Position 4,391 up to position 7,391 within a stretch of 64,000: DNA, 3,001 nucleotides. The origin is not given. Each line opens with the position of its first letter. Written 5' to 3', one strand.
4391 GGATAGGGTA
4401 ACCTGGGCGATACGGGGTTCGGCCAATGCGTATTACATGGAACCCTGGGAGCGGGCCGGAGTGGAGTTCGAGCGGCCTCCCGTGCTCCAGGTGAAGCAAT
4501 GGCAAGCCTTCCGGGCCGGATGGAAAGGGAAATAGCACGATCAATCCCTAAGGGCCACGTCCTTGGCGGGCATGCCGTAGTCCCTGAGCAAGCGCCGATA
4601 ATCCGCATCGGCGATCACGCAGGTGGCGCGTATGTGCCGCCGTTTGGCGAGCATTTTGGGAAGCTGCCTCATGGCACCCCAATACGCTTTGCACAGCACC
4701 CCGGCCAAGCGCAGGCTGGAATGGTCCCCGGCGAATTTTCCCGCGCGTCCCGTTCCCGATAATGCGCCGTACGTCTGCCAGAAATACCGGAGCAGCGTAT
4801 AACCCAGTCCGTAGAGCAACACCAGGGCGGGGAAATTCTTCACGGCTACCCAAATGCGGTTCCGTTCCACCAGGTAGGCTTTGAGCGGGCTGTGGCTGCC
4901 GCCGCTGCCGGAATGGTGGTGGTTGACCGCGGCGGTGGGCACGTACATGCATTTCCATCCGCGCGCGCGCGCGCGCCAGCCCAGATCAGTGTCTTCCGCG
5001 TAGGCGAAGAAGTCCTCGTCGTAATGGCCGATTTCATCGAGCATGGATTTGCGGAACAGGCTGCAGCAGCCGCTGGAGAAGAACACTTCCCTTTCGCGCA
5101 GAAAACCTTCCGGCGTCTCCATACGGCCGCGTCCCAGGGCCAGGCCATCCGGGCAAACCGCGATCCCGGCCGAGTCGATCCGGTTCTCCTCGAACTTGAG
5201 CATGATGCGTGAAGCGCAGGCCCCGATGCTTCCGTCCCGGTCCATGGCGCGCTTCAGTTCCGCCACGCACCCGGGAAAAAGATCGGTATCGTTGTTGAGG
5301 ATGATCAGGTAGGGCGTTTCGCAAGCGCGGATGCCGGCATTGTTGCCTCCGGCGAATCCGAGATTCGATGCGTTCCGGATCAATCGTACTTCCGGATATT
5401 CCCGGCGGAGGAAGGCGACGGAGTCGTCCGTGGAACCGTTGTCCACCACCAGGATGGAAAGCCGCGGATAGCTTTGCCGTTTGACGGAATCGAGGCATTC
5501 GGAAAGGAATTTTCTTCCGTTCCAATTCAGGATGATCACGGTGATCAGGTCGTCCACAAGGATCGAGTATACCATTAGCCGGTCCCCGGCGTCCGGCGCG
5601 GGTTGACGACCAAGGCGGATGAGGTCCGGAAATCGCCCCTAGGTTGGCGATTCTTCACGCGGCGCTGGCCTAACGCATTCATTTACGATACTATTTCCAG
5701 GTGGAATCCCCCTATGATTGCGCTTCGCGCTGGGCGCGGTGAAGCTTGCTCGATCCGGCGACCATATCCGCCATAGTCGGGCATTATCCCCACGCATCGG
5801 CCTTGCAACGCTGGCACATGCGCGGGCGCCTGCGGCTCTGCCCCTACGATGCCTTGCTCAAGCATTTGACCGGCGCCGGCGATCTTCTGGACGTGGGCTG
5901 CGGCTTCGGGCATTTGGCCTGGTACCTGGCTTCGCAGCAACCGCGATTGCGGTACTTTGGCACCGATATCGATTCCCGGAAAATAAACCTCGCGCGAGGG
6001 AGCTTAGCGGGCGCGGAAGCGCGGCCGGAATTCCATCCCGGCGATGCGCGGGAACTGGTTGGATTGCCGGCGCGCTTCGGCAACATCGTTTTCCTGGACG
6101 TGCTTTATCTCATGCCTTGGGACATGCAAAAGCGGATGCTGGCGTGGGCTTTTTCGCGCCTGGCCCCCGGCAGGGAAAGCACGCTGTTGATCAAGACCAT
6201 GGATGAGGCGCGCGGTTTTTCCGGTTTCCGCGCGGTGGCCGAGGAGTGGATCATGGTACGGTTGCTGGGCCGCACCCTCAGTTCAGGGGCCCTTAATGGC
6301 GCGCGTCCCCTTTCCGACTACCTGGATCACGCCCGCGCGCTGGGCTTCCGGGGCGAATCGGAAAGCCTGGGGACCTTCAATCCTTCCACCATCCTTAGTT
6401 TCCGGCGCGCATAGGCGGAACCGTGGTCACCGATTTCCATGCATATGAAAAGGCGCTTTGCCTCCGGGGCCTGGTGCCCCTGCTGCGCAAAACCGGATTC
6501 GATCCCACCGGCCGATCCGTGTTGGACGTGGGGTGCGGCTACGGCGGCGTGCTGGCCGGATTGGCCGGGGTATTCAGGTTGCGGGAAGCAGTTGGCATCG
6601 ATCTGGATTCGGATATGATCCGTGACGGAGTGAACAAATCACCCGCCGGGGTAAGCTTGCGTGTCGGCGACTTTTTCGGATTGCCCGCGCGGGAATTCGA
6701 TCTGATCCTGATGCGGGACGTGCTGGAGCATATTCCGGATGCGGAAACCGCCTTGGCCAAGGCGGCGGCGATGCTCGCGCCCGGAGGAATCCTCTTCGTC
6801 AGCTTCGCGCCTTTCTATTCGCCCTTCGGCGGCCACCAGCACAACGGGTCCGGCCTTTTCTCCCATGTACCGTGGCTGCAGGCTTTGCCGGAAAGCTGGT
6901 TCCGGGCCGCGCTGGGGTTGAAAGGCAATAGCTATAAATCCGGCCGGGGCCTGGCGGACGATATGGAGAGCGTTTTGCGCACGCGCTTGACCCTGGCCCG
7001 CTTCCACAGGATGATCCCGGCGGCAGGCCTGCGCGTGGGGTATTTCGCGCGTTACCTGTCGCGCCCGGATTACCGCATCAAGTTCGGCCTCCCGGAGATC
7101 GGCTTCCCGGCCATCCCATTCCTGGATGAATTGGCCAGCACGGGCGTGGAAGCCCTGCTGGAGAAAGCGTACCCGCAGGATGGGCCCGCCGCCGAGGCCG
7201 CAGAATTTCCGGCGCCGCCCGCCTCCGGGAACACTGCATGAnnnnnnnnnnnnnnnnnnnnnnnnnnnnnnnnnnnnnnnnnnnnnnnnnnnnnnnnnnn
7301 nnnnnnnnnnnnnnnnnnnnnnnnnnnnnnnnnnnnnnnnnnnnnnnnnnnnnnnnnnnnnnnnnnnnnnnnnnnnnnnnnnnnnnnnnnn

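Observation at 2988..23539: Arn/Flm/Lgm-like lipid-linked aminosugar modification pathway with acetyl protection and four GT-C candidates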

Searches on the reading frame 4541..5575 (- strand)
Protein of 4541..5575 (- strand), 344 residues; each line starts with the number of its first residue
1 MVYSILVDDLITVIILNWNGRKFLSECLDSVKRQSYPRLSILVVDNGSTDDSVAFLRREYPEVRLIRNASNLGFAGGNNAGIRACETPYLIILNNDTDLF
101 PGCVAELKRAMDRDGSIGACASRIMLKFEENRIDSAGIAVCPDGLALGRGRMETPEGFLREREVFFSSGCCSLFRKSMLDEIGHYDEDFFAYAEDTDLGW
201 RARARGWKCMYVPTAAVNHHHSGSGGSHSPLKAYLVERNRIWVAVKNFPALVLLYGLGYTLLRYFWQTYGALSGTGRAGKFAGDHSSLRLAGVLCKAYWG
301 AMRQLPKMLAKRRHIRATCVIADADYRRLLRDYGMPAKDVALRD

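Call 4: search_protein_families(library=pfam, proteins=[window:4541-5575:-], max_evalue=0.01)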
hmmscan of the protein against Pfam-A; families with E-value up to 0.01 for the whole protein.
window:4541-5575:- (344 aa): 5 families
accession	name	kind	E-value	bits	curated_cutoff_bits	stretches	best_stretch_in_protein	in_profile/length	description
PF00535.33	Glycos_transf_2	-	1.5e-28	100.3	23.3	1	12-183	1-168/168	Glycosyl transferase family 2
PF13641.12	Glyco_tranf_2_3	-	1.9e-21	77.6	27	1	11-240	3-226/230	Glycosyltransferase like family 2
PF13632.12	Glyco_trans_2_3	-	1.4e-08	35.3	27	1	161-240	66-138/198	Glycosyl transferase family group 2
PF10111.15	Glyco_tranf_2_2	-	0.0001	22.3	27.3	0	16-96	7-91/276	Glycosyltransferase like family 2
PF13506.12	Glyco_transf_21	-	0.00014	21.8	21.7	1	164-222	99-157/174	Glycosyl transferase family 21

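Call 6: search_protein_families(library=ncbifam, proteins=[window:4541-5575:-], max_evalue=0.001)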
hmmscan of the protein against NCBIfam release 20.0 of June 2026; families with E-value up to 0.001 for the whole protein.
window:4541-5575:- (344 aa): 19 families
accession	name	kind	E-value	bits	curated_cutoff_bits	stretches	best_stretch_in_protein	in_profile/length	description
TIGR03965.1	mycofact_glyco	equivalog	1.6e-23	83.4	280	1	11-221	76-282/467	mycofactocin biosynthesis glycosyltransferase MftF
TIGR03937.1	PgaC_IcaA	equivalog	1.9e-19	69.9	422.3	2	9-120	45-159/407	poly-beta-1,6-N-acetyl-D-glucosamine synthase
NF041875.1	EPS_EpsD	equivalog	4e-16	59.3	370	1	12-221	2-208/325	exopolysaccharide biosynthesis glycosyltransferase EpsD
TIGR01556.1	rhamnosyltran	subfamily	1.5e-14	53.8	200.55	1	24-247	10-239/281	rhamnosyltransferase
NF038299.1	EPS_HpsN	equivalog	1.5e-13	50.4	425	1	10-229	2-230/317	hormogonium polysaccharide biosynthesis glycosyltransferase HpsN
NF007482.0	PRK10073.1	equivalog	5.3e-13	48.7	423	1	10-123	7-123/334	glycosyltransferase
TIGR04283.1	glyco_like_mftF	equivalog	1.8e-11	44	182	1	11-211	1-177/221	TIGR04283 family arsenosugar biosynthesis glycosyltransferase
TIGR03111.1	glyc2_xrt_Gpos1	hypoth_equivalog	6.1e-11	41.8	363.95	1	11-208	51-254/439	TIGR03111 family XrtG-associated glycosyltransferase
TIGR04242.1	nodulat_NodC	equivalog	2.1e-08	33.6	550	1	12-217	51-262/395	chitooligosaccharide synthase NodC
NF047683.1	TeichurnBiosyTuaG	equivalog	2.3e-08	34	400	1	8-97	5-97/252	teichuronic acid biosynthesis protein TuaG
NF038302.1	EPS_HpsE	equivalog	7.1e-08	31.8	300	1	11-220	3-223/307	hormogonium polysaccharide biosynthesis glycosyltransferase HpsE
NF050050.1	ProtGlycPglI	equivalog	1.2e-07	31.4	500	1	11-113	4-110/306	GalNAc(5)-diNAcBac-PP-undecaprenol beta-1,3-glucosyltransferase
NF045692.1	OglycostaseCruG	equivalog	5.3e-07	28.9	600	1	11-213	43-249/386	2'-O-glycosyltransferase CruG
TIGR04195.1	S_glycosyl_SunS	equivalog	2.8e-06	26.4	350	1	11-69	59-114/421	SunS family peptide S-glycosyltransferase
NF050113.1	gal_furan_GlfT1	equivalog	4.9e-05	22.8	330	1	13-82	3-72/290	galactofuranosyltransferase GlfT1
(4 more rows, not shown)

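Call 27: find_encoding_contigs(protein=window:4541-5575:-, flank=10000, max_places=3)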
Protein window:4541-5575:- (344 aa): 2 contigs read that carry it; 1 place shown.
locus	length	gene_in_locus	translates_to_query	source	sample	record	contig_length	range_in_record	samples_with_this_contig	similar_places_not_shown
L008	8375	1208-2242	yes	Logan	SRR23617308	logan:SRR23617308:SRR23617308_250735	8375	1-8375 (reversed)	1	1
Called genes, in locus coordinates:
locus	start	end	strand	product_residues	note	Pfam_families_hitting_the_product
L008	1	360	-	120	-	?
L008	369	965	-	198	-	PF13489:Methyltransf_23 (weak), PF05175:MTS, PF13847:Methyltransf_31 (weak), PF08241:Methyltransf_11 (weak), PF08242:Methyltransf_12, PF13649:Methyltransf_25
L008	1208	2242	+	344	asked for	PF13641:Glyco_tranf_2_3, PF00535:Glycos_transf_2, PF13632:Glyco_trans_2_3 (weak)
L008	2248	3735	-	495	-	-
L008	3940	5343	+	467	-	PF01943:Polysacc_synt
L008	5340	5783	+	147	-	PF08660:Alg14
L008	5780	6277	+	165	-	PF04101:Glyco_tran_28_C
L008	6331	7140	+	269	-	PF00535:Glycos_transf_2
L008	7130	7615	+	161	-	PF10066:DUF2304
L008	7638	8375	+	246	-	?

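Call 94: search_protein_families(library=ncbifam, proteins=[L008:6331-7140:+, L008:7130-7615:+, L008:5340-5783:+, L008:5780-6277:+, L008:7638-8375:+], max_evalue=0.001)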
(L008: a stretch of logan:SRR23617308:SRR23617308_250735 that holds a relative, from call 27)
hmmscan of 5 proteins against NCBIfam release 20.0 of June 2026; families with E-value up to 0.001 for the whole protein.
L008:6331-7140:+ (269 aa): 10 families
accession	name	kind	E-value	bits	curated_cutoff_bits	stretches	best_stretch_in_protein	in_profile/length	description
NF058614.1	PPMAGASynPpgS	equivalog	4.8e-20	71.9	370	1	36-161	3-130/226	polyprenyl-phospho-N-acetylgalactosaminyl synthase PpgS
TIGR04182.1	glyco_TIGR04182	equivalog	2.2e-12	47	325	1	35-240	2-204/293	S-layer glycoprotein N-glycosyltransferase AglJ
TIGR03469.1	HpnB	hypoth_equivalog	4e-09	36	379.25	1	26-85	37-98/386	hopene-associated glycosyltransferase HpnB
TIGR04283.1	glyco_like_mftF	equivalog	2.2e-07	30.7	182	1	35-96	1-60/221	TIGR04283 family arsenosugar biosynthesis glycosyltransferase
NF010496.0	PRK13915.1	equivalog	2.5e-07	30.1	262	1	31-82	29-84/307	glucosyl-3-phosphoglycerate synthase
NF053846.1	glyco_with_XrtP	equivalog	3e-06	26.2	520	1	37-79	45-87/440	XrtP-associated glycosyltransferase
TIGR03965.1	mycofact_glyco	equivalog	5e-06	25.7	280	1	25-136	66-179/467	mycofactocin biosynthesis glycosyltransferase MftF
NF041391.1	DPhHxTase_Halo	equivalog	1.3e-05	24.3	375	1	42-242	4-197/213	dolichyl-phosphate hexose transferase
NF050113.1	gal_furan_GlfT1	equivalog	0.00014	21.3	330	1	55-137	22-105/290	galactofuranosyltransferase GlfT1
TIGR03937.1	PgaC_IcaA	equivalog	0.00043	19.3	422.3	1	31-106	43-123/407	poly-beta-1,6-N-acetyl-D-glucosamine synthase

L008:7130-7615:+ (161 aa): 0 families

L008:5340-5783:+ (147 aa): 2 families
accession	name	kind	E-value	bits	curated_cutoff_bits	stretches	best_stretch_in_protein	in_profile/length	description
NF041549.1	PssD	equivalog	7.8e-31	107.4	110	1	4-146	1-151/151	PssD/Cps14F family polysaccharide biosynthesis glycosyltransferase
NF046028.1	GluronsyltaseWelK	equivalog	3.6e-18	65.7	400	1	62-137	72-147/319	beta-1,4-glucuronosyltransferase WelK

L008:5780-6277:+ (165 aa): 2 families
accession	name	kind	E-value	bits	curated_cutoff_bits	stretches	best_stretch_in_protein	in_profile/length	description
NF041548.1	PssE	equivalog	1.1e-21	77.4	120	1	3-135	1-128/146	PssE/Cps14G family polysaccharide biosynthesis glycosyltransferase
NF046028.1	GluronsyltaseWelK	equivalog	6.3e-09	35.3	400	1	59-138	230-309/319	beta-1,4-glucuronosyltransferase WelK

L008:7638-8375:+ (246 aa): 1 family
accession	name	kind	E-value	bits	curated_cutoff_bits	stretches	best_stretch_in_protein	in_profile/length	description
TIGR04091.1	LTA_dltB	equivalog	6.7e-12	45.3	375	1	6-246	8-235/380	D-alanyl-lipoteichoic acid biosynthesis protein DltB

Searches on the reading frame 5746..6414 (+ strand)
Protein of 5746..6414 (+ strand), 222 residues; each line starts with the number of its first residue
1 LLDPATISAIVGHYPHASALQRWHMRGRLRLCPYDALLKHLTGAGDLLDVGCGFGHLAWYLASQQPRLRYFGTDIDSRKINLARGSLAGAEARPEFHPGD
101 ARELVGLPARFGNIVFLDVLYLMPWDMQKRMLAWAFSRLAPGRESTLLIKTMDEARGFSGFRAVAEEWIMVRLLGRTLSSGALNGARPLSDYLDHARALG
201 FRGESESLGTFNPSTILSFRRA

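Call 4: search_protein_families(library=pfam, proteins=[window:5746-6414:+], max_evalue=0.01)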
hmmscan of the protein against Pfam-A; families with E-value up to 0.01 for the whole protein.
window:5746-6414:+ (222 aa): 7 families
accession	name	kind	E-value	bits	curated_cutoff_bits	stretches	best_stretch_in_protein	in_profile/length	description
PF13649.12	Methyltransf_25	-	2.6e-11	44.5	27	1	48-142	2-96/97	Methyltransferase domain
PF08242.18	Methyltransf_12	-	6.1e-10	40.1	30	1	48-142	1-95/98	Methyltransferase domain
PF05175.20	MTS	-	1.7e-07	31.5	23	1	36-103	22-92/170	Methyltransferase small domain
PF13489.12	Methyltransf_23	-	7.4e-07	29.5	27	1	41-154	20-121/164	Methyltransferase domain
PF08241.18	Methyltransf_11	-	5.5e-06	27.4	21.2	1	48-129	1-77/95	Methyltransferase domain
PF13847.12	Methyltransf_31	-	9.7e-06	25.8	27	1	45-105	5-67/145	Methyltransferase domain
PF02390.23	Methyltransf_4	-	0.0048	16.8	24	1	47-81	5-39/173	Putative methyltransferase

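Call 6: search_protein_families(library=ncbifam, proteins=[window:5746-6414:+], max_evalue=0.001)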
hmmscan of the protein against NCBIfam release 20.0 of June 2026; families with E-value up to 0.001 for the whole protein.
window:5746-6414:+ (222 aa): 6 families
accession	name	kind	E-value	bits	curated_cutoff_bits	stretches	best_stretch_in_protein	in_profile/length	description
NF050150.1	RiPP_MTase_ApyS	equivalog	3.7e-07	29.7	400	1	3-108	105-209/323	RiPP biosynthesis methyltransferase ApyS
NF043040.1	corrin_prot_MT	hypoth_equivalog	2e-06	27.4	180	1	35-206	32-201/216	corrinoid protein-associated methyltransferase CpaM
TIGR02021.1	BchM-ChlM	equivalog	1.3e-05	24.7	158.9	1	37-133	48-141/218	magnesium protoporphyrin IX methyltransferase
NF007023.0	PRK09489.1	equivalog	2.7e-05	23.5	295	1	44-89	197-242/342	16S rRNA (guanine(1207)-N(2))-methyltransferase RsmC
NF000466.2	16S_rRNA_Rmt_gen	equivalog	6.2e-05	22.5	250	1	22-93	82-156/254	Rmt family 16S rRNA (guanine(1405)-N(7))-methyltransferase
TIGR03534.1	RF_mod_PrmC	equivalog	0.00017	21.1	199.1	1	37-101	80-147/253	peptide chain release factor N(5)-glutamine methyltransferase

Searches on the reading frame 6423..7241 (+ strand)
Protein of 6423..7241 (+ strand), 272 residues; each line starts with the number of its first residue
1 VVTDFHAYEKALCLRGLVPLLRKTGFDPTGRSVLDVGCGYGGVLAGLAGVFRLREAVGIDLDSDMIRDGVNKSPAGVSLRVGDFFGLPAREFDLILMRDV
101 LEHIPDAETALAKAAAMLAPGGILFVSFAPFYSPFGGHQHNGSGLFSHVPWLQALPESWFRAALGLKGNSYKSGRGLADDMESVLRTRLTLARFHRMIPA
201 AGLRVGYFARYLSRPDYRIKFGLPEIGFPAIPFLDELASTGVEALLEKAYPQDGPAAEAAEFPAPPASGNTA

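Call 4: search_protein_families(library=pfam, proteins=[window:6423-7241:+], max_evalue=0.01)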
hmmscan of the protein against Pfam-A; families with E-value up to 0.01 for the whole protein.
window:6423-7241:+ (272 aa): 7 families
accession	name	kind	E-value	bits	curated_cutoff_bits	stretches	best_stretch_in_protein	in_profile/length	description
PF13489.12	Methyltransf_23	-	3.2e-17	63.2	27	1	19-128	15-118/164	Methyltransferase domain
PF08241.18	Methyltransf_11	-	5.2e-16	59.5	21.2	1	34-126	1-95/95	Methyltransferase domain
PF13649.12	Methyltransf_25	-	1.1e-14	55.3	27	1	33-122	1-97/97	Methyltransferase domain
PF08242.18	Methyltransf_12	-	1.4e-14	55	30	1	34-124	1-98/98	Methyltransferase domain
PF13847.12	Methyltransf_31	-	2.3e-12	47.3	27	1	30-127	4-110/145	Methyltransferase domain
PF07021.18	MetW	-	2.7e-05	24.3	21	1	28-205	12-182/193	Methionine biosynthesis protein MetW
PF01209.24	Ubie_methyltran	-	0.0022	17.8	20.1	1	28-126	46-151/233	ubiE/COQ5 methyltransferase family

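Call 6: search_protein_families(library=ncbifam, proteins=[window:6423-7241:+], max_evalue=0.001)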
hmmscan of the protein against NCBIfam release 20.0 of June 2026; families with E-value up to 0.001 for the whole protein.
window:6423-7241:+ (272 aa): 14 families
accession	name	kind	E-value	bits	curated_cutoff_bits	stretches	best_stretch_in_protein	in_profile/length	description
NF045667.1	MTase_DVU1556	equivalog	4.8e-14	52.3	155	1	28-128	21-121/213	DVU_1556 family methyltransferase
TIGR01983.1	UbiG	equivalog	1.3e-10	41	102.95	1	29-127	49-152/228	bifunctional 2-polyprenyl-6-hydroxyphenol methylase/3-demethylubiquinol 3-O-methyltransferase UbiG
NF041537.1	ArsM_AhpD_UU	exception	7.2e-08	31.6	510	1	29-126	76-180/345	arsenite methyltransferase/AhpD domain selenoprotein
NF041536.1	ArsM_DUF2284_UU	exception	1.9e-07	29.8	575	1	29-126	76-180/459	arsenite methyltransferase/DUF2284 domain selenoprotein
TIGR02072.1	BioC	equivalog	2.8e-07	30.6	184.95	1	17-127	23-133/244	malonyl-ACP O-methyltransferase BioC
NF002463.0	PRK01683.1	equivalog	4.3e-07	29.8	297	1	31-127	33-129/258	trans-aconitate 2-methyltransferase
NF040539.1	AST_met_ArsM_2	exception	1.8e-06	28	240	1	31-131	58-172/262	putative arsinothricin biosynthesis methyltransferase ArsM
NF047649.1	MTase_UXPK_star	exception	1.9e-06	27.1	460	1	30-126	78-181/283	methyltransferase/UXPK-star double selenoprotein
TIGR04345.1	ovoA_Cterm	equivalog_domain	5.1e-06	26.2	170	0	90-127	133-170/242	putative 4-mercaptohistidine N1-methyltransferase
TIGR02081.1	metW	equivalog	6.6e-06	25.8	189.5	1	28-161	12-139/194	methionine biosynthesis protein MetW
NF043040.1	corrin_prot_MT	hypoth_equivalog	8.5e-06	25.4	180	1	29-126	41-147/216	corrinoid protein-associated methyltransferase CpaM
NF010703.0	PRK14103.1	equivalog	9e-06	25.3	320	1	15-127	16-125/256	trans-aconitate 2-methyltransferase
TIGR02021.1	BchM-ChlM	equivalog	9.2e-06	25.2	158.9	1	23-135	50-162/218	magnesium protoporphyrin IX methyltransferase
NF045825.1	FAmtase_mtf2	equivalog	1.8e-05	24.1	400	1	26-125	55-157/248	fatty-acid O-methyltransferase Mtf2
